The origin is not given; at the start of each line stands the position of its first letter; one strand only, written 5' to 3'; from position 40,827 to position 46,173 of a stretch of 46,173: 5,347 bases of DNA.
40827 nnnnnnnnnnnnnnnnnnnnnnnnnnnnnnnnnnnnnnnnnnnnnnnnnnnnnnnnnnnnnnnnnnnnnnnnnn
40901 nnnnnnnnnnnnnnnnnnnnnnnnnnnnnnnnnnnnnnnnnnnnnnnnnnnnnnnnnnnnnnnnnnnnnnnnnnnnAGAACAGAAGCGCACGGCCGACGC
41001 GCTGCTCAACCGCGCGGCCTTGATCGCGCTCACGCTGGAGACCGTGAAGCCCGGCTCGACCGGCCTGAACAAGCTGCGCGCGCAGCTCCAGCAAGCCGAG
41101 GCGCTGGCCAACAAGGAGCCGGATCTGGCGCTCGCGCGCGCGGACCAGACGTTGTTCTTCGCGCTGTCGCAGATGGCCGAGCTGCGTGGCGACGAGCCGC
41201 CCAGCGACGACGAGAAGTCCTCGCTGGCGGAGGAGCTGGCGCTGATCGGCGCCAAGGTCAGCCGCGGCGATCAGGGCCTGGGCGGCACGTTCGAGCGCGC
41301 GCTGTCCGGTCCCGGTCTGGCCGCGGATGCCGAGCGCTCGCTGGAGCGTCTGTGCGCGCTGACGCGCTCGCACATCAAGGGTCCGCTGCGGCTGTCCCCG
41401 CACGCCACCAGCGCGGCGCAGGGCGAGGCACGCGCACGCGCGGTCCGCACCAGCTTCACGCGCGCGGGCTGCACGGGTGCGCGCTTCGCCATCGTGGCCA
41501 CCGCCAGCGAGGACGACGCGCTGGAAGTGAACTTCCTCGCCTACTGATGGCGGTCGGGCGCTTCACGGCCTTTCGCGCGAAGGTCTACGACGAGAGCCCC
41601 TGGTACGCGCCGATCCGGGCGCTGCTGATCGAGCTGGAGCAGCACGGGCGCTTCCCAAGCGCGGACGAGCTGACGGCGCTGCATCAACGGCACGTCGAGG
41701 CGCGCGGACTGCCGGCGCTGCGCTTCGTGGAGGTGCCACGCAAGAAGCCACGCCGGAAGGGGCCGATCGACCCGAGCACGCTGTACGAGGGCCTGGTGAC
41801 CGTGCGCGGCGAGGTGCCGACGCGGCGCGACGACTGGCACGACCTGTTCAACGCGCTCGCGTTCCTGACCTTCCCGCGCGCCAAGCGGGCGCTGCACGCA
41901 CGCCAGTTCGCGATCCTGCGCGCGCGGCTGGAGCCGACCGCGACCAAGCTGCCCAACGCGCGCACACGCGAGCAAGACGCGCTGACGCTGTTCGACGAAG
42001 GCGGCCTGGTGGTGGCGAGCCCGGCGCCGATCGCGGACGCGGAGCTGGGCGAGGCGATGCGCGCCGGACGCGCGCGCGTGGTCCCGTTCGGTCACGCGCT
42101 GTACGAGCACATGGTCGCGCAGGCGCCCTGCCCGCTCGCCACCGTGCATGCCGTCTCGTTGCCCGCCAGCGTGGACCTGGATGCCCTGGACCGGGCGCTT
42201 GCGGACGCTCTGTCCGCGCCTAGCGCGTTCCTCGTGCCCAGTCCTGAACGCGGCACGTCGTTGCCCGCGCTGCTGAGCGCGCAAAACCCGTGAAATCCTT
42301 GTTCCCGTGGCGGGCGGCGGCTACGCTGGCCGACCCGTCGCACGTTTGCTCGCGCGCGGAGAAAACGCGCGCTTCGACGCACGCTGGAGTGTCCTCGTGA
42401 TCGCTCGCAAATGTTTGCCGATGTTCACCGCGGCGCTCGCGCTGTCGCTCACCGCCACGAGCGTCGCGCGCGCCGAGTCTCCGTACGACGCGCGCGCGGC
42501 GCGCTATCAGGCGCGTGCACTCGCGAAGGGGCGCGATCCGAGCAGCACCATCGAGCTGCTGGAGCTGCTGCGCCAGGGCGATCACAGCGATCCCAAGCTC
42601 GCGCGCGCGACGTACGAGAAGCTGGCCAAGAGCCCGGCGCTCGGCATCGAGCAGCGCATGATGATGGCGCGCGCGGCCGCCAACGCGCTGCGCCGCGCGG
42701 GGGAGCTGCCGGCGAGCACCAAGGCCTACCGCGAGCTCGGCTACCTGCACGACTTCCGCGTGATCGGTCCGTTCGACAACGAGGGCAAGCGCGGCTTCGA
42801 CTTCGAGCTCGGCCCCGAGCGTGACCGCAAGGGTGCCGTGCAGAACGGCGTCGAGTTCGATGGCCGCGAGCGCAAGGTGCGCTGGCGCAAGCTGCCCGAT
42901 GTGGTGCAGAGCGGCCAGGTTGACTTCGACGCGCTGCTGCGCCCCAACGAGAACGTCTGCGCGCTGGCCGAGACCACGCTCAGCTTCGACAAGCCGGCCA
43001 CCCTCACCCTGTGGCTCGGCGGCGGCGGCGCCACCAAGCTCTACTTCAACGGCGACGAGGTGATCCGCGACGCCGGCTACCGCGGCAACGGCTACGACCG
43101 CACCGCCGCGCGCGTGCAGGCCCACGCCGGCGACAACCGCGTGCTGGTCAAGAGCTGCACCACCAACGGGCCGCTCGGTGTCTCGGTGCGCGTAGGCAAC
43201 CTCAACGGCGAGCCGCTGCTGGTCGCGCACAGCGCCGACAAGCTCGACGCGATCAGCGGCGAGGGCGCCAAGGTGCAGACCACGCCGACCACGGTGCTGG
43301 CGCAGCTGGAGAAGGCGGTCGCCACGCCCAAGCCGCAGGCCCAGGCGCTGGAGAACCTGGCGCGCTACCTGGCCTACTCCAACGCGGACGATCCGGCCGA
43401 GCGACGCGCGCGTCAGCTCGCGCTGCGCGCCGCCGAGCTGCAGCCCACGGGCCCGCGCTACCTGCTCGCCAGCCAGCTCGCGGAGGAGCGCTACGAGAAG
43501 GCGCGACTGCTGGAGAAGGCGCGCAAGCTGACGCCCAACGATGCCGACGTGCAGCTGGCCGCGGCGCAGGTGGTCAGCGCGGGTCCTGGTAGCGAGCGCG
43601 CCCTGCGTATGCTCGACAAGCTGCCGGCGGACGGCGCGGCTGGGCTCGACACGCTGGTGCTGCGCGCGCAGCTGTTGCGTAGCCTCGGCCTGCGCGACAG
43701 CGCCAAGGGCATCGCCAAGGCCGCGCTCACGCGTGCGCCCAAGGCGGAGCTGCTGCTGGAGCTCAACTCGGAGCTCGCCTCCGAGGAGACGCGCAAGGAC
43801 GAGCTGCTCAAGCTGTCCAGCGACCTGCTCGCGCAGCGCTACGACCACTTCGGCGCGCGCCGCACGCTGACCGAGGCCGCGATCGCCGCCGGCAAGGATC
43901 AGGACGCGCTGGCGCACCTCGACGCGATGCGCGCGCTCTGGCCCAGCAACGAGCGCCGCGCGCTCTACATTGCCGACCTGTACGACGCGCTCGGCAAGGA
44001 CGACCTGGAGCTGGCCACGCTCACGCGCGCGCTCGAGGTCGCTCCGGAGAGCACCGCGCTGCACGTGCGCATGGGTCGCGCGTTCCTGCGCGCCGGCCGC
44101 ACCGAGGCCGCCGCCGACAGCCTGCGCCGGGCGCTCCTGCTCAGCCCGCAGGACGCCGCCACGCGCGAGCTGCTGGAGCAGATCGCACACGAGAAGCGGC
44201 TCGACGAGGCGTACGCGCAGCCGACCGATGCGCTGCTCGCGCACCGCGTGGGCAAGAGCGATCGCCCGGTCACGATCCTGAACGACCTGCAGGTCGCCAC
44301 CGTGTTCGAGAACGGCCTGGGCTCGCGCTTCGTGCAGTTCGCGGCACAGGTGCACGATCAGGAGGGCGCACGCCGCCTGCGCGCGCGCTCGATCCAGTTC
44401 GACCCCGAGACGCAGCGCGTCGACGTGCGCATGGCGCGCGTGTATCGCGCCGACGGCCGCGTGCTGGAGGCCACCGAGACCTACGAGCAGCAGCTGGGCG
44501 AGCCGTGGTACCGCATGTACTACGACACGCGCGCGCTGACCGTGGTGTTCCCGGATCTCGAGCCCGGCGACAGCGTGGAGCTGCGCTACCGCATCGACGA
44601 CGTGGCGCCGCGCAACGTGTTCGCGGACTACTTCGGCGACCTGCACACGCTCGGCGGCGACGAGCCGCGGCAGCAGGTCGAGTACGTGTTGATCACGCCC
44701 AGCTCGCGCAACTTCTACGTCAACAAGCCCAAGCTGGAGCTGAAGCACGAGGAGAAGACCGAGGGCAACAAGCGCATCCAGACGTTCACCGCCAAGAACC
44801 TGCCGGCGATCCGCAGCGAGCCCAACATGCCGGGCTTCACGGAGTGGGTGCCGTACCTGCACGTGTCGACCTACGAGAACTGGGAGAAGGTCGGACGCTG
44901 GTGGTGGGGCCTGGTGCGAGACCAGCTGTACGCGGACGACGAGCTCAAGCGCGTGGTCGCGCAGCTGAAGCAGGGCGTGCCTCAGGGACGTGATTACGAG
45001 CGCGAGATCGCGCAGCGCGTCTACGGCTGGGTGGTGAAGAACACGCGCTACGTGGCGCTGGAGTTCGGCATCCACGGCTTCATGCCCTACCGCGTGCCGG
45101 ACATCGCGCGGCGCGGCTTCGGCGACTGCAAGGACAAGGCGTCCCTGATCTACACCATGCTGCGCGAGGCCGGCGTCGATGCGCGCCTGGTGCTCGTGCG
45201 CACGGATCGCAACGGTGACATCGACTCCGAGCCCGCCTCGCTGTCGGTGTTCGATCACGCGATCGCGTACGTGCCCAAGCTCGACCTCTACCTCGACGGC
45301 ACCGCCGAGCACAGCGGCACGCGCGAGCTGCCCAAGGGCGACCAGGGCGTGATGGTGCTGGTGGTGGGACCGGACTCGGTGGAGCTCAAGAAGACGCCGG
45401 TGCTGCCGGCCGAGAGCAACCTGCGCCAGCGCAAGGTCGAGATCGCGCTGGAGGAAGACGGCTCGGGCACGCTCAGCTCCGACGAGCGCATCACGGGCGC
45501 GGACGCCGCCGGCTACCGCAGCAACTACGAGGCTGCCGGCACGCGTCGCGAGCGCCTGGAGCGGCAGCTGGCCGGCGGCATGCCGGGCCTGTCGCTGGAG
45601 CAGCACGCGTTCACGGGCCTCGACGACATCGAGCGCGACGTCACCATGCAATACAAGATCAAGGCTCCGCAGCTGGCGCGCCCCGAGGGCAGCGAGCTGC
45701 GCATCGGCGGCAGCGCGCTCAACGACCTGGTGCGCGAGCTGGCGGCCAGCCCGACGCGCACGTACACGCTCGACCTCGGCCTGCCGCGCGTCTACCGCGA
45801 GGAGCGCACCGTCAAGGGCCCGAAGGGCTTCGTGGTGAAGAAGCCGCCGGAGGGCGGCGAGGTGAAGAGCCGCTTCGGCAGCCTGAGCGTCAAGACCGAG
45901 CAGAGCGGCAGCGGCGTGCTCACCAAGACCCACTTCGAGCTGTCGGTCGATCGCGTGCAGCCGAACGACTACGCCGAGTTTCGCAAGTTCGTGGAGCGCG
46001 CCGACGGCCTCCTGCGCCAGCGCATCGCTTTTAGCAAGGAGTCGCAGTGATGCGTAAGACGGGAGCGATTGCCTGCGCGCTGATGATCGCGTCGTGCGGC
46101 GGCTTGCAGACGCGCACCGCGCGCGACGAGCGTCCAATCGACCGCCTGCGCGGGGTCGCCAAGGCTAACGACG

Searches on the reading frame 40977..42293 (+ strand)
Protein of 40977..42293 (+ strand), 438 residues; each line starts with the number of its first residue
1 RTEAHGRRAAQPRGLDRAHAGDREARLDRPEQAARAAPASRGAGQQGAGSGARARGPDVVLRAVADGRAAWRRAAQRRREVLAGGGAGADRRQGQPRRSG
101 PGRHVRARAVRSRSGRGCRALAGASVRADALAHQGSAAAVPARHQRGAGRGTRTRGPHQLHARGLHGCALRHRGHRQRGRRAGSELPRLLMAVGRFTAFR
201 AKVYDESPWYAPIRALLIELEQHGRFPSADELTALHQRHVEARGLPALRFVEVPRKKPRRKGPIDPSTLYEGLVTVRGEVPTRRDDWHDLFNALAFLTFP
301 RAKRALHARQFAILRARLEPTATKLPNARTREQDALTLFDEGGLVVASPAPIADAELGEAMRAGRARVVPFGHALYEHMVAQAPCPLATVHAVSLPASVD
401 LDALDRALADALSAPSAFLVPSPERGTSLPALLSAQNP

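Call 17: search_protein_families(library=pfam, proteins=[window:40977-42293:+], max_evalue=0.0001)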
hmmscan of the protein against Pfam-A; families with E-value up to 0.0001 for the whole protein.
window:40977-42293:+ (438 aa): 1 family
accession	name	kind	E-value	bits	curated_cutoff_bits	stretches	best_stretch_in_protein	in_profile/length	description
PF11227.13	DUF3025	-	9.1e-25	88.1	25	1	268-400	14-149/213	Protein of unknown function (DUF3025)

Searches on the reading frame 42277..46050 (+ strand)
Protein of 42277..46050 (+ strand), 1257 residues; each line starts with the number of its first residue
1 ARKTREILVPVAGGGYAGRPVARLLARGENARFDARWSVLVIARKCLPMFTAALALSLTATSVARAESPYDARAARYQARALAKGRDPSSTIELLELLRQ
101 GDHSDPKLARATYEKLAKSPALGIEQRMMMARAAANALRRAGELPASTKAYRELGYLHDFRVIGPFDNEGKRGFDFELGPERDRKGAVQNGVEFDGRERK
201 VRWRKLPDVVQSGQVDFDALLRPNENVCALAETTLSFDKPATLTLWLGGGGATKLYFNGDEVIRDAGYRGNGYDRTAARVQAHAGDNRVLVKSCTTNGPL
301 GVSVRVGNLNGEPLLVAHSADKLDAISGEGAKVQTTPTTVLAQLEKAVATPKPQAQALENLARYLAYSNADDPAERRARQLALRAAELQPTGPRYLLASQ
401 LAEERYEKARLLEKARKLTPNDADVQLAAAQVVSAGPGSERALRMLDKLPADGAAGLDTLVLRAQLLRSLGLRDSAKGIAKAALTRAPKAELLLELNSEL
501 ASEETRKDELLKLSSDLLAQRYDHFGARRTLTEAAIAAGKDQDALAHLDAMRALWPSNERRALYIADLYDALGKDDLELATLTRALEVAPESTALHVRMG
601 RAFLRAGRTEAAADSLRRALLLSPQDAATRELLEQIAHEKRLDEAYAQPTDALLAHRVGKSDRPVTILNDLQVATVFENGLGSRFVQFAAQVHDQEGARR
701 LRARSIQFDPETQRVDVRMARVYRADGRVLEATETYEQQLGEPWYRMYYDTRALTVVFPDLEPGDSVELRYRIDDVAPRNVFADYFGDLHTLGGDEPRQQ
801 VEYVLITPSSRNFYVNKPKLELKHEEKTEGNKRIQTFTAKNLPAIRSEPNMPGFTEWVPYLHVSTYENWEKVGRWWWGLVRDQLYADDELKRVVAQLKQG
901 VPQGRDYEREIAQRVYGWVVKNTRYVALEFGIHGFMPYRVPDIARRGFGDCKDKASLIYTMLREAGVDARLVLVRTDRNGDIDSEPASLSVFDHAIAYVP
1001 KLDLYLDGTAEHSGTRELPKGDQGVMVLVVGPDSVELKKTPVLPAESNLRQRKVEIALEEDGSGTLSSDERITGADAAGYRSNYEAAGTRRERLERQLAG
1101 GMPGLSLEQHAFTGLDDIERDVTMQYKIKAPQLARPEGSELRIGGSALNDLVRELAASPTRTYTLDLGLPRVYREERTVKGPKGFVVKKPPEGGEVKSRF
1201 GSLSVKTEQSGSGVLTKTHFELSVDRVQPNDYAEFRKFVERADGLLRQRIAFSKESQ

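Call 17: search_protein_families(library=pfam, proteins=[window:42277-46050:+], max_evalue=0.0001)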
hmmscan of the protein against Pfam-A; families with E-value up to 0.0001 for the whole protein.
window:42277-46050:+ (1257 aa): 3 families
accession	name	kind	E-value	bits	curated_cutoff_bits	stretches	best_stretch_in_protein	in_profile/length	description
PF12969.12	DUF3857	-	4.8e-30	105.3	24.6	1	679-845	2-169/170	Domain of Unknown Function with PDB structure (DUF3857)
PF01841.26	Transglut_core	-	5.6e-09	36.7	23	1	896-981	2-84/108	Transglutaminase-like superfamily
PF13181.12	TPR_8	-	9.2e-07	29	25.7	0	596-626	4-34/34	Tetratricopeptide repeat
